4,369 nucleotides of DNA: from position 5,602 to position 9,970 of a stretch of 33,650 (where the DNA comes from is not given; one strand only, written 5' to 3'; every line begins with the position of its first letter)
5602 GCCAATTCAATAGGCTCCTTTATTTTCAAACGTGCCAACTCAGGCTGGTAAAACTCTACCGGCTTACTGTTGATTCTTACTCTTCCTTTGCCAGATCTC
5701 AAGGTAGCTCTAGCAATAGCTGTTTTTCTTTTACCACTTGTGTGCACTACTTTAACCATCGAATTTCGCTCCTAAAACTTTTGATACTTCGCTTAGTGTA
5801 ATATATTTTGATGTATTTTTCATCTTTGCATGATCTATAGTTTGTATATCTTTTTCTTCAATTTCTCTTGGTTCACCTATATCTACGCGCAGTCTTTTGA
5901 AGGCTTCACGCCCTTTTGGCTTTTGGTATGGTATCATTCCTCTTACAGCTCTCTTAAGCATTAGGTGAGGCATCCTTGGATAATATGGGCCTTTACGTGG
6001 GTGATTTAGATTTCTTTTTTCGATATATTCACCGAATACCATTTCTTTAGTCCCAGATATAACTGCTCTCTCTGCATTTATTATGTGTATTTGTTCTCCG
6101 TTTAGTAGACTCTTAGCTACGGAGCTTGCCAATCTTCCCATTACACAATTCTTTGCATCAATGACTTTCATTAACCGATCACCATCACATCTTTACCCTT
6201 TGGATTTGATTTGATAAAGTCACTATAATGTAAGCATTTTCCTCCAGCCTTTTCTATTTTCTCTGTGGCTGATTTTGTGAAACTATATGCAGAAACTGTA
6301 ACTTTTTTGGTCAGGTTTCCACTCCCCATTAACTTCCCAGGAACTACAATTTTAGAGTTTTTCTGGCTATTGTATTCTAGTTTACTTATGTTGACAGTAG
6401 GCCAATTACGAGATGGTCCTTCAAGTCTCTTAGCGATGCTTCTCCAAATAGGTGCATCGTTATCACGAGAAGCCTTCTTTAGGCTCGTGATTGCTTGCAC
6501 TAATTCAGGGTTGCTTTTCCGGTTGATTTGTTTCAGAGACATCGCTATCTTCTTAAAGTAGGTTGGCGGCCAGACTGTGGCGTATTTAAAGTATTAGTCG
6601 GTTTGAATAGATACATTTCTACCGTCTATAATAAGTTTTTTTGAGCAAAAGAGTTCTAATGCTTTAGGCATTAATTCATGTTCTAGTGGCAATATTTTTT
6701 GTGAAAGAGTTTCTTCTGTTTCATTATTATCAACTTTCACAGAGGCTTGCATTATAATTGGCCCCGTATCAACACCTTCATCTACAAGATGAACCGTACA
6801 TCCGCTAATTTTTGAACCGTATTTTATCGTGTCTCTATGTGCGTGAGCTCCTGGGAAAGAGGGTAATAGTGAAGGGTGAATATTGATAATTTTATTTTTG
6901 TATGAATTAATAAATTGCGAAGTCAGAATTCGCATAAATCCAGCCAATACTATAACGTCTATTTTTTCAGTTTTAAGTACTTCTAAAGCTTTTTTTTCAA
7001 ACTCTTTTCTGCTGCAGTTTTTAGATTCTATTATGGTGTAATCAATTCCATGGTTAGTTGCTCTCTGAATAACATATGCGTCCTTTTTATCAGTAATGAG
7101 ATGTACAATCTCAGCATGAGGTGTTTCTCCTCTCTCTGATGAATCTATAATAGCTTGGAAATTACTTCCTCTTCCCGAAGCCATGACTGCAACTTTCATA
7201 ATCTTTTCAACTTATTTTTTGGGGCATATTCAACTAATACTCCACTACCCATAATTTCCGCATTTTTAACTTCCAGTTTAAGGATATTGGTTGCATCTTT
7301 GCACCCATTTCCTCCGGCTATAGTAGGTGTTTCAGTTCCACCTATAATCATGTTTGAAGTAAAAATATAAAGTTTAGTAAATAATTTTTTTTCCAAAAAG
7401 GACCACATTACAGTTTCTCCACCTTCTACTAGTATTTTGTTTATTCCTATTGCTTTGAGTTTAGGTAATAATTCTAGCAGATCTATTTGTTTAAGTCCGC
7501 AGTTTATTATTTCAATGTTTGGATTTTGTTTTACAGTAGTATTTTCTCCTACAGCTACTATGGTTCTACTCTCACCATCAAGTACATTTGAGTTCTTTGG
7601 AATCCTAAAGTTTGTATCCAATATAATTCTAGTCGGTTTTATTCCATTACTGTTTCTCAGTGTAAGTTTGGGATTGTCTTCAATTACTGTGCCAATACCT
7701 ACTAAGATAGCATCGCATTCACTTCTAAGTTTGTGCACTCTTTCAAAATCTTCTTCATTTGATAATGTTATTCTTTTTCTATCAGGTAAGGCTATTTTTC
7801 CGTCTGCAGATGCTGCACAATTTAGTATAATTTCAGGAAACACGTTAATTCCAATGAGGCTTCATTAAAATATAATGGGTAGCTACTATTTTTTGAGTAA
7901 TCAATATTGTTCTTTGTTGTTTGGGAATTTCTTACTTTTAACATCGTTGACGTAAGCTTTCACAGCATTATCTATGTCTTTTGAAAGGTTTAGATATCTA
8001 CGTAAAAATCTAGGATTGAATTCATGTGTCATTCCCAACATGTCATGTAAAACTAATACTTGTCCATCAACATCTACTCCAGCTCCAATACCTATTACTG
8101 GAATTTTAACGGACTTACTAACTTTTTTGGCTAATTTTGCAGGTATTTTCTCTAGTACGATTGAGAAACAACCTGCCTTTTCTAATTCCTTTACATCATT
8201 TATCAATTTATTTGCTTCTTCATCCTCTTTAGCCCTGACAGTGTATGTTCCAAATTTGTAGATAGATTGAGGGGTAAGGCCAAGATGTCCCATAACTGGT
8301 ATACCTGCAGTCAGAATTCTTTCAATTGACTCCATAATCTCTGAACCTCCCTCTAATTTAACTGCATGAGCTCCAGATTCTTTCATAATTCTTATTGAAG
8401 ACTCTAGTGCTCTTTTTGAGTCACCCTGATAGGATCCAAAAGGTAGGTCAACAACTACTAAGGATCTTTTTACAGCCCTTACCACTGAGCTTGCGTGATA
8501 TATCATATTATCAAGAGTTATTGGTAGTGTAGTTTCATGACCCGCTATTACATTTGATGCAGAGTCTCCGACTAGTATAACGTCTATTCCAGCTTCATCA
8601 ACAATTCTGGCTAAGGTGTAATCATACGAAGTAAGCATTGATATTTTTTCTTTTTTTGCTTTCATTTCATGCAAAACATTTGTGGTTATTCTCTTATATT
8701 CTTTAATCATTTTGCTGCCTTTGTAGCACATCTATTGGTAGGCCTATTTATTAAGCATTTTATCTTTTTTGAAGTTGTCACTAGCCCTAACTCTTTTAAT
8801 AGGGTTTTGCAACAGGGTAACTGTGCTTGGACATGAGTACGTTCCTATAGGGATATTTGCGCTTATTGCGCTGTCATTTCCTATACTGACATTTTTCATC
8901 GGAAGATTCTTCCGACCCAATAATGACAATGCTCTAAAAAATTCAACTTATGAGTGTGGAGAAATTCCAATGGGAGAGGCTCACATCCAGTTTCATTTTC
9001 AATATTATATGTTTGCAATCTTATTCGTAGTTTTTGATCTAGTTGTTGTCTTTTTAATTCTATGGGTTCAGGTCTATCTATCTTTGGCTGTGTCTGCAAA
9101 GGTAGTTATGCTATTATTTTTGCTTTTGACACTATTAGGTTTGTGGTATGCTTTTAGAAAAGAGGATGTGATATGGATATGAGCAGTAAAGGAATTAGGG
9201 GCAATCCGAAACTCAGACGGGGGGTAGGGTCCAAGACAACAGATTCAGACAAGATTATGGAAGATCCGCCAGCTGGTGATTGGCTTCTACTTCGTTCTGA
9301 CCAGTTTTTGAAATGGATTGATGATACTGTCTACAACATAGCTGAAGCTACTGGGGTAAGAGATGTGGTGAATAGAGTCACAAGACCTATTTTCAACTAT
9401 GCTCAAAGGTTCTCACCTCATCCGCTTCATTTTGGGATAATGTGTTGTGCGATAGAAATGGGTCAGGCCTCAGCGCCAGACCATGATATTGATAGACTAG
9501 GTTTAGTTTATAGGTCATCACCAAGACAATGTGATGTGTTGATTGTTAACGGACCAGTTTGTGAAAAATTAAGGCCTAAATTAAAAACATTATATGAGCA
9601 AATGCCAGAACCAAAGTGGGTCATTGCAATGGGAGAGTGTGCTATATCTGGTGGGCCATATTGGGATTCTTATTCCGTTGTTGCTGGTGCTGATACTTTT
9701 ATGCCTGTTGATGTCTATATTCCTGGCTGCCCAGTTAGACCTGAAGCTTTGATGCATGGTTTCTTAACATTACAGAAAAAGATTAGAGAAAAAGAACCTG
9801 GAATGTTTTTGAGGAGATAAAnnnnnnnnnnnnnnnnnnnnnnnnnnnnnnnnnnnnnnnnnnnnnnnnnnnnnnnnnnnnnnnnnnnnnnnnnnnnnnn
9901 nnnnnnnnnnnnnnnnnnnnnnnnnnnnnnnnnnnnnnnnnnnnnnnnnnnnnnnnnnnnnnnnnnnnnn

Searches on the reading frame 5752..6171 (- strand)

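Call 34: search_protein_families(library=pfam, proteins=[window:5752-6171:-], max_evalue=0.001)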
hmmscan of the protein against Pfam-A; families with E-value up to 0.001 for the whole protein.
window:5752-6171:- (139 aa): 1 family
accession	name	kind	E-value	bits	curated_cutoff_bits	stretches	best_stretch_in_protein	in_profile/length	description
PF00572.24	Ribosomal_L13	-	4.4e-17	62.7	23.8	1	3-101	5-117/119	Ribosomal protein L13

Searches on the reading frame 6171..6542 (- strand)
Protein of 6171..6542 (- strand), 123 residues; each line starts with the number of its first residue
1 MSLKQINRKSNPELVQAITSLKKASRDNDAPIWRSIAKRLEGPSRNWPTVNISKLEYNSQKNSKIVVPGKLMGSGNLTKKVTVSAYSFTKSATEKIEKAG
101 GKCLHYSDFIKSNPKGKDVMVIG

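Call 34: search_protein_families(library=pfam, proteins=[window:6171-6542:-], max_evalue=0.001)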
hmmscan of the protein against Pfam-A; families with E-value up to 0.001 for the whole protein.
window:6171-6542:- (123 aa): 2 families
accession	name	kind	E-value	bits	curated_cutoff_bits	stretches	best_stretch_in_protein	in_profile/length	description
PF00828.25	Ribosomal_L27A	-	3.6e-12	47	21.5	1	68-103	36-71/72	Ribosomal proteins 50S-L15, 50S-L18e, 60S-L27A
PF17135.9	Ribosomal_L18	-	2.1e-10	40.7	28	1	25-122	36-139/188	Ribosomal protein 60S L18 and 50S L18e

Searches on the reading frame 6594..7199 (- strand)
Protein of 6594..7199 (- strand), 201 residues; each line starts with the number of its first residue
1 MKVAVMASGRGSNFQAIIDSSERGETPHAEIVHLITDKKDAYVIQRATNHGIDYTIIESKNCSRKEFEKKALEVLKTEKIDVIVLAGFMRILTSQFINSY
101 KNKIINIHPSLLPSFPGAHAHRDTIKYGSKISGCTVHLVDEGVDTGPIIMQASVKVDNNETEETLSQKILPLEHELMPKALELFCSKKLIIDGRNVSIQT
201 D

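Call 34: search_protein_families(library=pfam, proteins=[window:6594-7199:-], max_evalue=0.001)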
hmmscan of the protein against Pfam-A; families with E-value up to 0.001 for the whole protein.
window:6594-7199:- (201 aa): 1 family
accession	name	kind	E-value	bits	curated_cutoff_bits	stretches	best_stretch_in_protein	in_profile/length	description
PF00551.24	Formyl_trans_N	-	1.2e-58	198.3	26.1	1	1-181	1-181/181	Formyl transferase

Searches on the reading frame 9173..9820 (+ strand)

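Call 20: search_protein_families(library=pfam, proteins=[window:9173-9820:+], max_evalue=0.001)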
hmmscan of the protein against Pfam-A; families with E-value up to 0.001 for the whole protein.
window:9173-9820:+ (215 aa): 1 family
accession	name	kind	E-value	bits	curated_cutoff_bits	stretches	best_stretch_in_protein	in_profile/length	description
PF01058.29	Oxidored_q6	-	3.1e-28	98.5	27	1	91-199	1-127/128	NADH ubiquinone oxidoreductase, 20 Kd subunit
